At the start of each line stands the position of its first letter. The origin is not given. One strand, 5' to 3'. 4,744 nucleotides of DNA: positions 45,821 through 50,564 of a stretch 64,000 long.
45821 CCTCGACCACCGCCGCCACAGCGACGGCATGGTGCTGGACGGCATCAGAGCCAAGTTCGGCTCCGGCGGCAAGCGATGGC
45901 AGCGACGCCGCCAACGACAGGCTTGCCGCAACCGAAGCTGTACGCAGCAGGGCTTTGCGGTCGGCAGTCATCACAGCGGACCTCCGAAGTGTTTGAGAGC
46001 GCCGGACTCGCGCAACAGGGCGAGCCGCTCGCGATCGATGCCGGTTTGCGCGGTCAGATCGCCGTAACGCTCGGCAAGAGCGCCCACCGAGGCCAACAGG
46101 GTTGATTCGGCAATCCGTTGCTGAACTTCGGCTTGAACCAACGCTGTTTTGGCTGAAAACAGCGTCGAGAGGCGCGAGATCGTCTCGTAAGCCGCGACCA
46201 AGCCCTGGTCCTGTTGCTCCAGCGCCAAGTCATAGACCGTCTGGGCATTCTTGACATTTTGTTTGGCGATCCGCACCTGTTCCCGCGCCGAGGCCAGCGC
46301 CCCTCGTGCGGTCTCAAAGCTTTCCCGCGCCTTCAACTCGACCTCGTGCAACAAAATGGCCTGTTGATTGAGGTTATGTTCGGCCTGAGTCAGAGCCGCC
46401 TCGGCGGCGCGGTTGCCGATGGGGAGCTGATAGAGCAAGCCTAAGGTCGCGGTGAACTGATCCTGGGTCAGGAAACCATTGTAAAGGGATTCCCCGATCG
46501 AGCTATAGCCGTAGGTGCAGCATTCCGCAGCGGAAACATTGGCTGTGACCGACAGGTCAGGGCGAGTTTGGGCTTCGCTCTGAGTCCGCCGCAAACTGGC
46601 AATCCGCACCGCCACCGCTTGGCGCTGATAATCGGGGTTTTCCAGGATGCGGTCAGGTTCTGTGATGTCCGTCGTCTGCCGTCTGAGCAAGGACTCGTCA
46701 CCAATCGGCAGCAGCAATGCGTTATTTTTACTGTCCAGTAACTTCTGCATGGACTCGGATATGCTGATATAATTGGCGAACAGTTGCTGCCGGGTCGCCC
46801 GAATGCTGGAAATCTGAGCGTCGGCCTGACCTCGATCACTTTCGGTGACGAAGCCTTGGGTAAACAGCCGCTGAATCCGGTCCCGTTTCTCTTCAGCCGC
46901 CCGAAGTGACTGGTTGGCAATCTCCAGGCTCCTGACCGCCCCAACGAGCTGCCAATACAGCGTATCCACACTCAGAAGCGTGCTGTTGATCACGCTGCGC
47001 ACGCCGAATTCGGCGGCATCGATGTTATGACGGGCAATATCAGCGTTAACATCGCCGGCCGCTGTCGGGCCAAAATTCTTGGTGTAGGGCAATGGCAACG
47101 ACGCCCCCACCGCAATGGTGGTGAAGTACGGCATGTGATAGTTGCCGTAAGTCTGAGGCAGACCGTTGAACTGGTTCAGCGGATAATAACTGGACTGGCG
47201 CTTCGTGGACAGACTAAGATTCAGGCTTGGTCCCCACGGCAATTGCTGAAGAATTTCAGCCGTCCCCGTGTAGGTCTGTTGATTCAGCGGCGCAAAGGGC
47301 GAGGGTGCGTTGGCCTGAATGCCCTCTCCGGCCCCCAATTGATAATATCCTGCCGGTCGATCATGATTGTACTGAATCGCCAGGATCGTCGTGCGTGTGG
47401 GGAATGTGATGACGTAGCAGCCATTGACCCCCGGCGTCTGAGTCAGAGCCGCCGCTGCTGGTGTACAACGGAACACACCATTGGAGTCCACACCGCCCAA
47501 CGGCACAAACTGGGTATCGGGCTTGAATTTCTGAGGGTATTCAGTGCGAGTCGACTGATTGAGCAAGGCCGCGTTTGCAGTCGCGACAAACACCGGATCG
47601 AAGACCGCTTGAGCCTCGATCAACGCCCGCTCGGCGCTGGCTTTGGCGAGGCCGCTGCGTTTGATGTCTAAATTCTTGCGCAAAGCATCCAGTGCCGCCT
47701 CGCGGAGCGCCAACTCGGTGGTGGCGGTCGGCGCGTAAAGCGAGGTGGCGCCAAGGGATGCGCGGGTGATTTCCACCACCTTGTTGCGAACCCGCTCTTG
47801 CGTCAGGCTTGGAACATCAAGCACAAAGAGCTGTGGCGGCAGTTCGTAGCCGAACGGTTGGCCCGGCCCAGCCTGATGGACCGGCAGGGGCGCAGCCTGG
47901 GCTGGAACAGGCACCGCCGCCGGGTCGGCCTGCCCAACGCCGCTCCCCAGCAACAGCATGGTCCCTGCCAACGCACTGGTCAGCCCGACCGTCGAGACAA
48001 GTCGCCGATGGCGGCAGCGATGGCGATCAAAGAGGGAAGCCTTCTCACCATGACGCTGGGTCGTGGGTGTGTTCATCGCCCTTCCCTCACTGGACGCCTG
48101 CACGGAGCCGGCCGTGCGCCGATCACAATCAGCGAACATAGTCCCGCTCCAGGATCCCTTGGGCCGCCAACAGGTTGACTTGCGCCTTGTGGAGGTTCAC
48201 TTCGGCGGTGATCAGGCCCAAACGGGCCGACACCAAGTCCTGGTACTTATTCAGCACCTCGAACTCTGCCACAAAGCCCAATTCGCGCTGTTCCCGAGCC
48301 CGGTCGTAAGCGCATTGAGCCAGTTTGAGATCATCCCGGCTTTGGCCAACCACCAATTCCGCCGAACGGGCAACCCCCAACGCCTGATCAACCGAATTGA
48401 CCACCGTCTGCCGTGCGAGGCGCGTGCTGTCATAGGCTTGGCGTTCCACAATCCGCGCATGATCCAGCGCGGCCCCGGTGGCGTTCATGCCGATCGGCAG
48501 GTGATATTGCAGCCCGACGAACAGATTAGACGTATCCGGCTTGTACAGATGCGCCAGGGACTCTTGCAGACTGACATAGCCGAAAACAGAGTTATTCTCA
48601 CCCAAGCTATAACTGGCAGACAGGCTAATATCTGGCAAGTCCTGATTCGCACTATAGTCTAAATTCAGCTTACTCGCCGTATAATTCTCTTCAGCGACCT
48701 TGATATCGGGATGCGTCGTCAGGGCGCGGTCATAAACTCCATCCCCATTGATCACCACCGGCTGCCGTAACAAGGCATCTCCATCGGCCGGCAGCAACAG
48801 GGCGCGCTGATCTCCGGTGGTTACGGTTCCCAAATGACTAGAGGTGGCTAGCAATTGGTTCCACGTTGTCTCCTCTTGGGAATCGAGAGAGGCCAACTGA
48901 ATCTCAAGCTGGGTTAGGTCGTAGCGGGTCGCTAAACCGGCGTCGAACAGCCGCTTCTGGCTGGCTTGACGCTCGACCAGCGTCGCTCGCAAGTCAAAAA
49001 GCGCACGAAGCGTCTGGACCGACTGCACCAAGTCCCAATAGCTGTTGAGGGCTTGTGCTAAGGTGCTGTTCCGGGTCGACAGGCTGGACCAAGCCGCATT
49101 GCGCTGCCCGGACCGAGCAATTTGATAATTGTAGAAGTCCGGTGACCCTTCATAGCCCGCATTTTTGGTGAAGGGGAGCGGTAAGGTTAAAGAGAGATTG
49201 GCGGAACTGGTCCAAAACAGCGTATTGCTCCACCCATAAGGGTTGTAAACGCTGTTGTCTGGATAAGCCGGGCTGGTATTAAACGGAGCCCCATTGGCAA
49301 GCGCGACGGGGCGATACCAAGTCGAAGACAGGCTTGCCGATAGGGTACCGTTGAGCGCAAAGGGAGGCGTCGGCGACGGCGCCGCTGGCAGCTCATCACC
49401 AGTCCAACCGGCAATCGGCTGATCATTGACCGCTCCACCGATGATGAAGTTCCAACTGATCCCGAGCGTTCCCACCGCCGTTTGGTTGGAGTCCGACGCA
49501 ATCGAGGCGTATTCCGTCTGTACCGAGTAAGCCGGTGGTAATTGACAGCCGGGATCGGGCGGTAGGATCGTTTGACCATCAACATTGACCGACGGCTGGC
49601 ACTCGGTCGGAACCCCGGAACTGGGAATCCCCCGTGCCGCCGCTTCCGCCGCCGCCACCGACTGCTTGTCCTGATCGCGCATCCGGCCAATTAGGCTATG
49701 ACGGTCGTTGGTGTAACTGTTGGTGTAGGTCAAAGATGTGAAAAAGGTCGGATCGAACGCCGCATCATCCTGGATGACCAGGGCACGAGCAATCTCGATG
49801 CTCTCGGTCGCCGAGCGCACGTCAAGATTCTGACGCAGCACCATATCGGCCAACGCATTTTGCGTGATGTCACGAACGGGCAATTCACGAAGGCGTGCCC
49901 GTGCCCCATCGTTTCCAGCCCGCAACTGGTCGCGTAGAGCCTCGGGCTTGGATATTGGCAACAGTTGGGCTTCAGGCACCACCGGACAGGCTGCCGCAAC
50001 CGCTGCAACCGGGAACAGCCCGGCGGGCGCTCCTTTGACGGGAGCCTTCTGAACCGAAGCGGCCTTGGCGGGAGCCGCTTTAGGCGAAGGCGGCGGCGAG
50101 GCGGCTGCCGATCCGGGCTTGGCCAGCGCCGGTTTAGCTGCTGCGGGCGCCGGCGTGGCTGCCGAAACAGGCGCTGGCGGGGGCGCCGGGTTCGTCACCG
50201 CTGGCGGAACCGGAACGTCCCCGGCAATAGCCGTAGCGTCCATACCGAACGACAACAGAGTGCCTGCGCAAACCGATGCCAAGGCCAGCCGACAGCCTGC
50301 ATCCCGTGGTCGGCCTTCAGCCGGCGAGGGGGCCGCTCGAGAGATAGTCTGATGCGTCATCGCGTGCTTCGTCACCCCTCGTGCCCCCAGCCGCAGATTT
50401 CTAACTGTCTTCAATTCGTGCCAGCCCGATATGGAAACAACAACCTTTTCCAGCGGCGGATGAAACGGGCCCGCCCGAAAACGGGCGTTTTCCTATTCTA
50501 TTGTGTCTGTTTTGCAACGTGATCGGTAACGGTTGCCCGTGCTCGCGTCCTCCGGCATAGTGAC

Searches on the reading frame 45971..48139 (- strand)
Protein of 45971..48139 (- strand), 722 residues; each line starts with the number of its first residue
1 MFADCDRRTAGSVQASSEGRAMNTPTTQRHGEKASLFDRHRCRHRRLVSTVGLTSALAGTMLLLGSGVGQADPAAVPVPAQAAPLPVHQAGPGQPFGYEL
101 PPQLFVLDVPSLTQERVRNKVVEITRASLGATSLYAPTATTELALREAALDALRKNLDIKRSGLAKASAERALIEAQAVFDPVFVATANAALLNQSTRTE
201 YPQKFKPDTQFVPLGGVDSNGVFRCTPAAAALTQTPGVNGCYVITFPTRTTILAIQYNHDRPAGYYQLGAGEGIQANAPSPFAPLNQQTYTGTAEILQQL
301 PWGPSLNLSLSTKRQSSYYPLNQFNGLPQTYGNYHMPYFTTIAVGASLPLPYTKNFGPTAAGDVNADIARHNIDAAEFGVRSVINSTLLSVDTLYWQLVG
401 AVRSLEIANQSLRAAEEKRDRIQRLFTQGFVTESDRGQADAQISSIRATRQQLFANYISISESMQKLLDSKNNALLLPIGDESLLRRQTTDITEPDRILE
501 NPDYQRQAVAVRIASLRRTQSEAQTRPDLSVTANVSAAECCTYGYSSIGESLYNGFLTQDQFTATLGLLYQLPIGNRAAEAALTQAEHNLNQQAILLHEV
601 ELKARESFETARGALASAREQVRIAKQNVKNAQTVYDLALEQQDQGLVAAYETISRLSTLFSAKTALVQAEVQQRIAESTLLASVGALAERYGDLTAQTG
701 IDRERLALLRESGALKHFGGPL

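Call 73: search_protein_families(library=pfam, proteins=[window:45971-48139:-], max_evalue=0.001)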
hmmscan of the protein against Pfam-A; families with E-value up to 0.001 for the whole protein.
window:45971-48139:- (722 aa): 1 family
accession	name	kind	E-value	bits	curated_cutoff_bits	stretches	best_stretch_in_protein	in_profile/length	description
PF02321.23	OEP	-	4.6e-24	85.7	22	2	300-458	34-176/187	Outer membrane efflux protein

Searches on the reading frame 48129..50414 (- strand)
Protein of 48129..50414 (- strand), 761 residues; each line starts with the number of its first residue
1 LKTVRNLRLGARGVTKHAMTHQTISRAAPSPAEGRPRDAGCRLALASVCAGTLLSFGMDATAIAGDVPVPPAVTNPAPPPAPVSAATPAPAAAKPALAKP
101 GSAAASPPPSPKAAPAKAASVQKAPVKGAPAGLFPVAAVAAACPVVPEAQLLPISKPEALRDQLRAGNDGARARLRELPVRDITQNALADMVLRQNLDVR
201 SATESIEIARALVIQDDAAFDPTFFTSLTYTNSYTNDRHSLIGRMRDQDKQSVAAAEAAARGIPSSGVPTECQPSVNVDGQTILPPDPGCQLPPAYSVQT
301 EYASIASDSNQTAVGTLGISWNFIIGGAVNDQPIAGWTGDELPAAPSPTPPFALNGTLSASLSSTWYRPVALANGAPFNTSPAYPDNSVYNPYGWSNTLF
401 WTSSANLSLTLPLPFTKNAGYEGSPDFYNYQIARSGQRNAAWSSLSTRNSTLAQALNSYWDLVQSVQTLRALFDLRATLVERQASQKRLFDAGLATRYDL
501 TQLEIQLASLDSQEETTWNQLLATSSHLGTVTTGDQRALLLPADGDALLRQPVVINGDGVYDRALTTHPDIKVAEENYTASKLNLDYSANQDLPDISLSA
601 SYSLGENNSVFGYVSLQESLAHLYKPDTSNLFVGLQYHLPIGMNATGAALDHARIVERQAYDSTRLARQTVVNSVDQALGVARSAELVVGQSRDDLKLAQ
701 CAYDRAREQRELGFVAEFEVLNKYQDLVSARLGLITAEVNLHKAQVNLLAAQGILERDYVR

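Call 73: search_protein_families(library=pfam, proteins=[window:48129-50414:-], max_evalue=0.001)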
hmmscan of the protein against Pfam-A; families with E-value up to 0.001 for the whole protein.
window:48129-50414:- (761 aa): 1 family
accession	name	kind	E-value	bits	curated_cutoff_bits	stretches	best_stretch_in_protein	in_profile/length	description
PF02321.23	OEP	-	4.9e-23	82.4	22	2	560-750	4-184/187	Outer membrane efflux protein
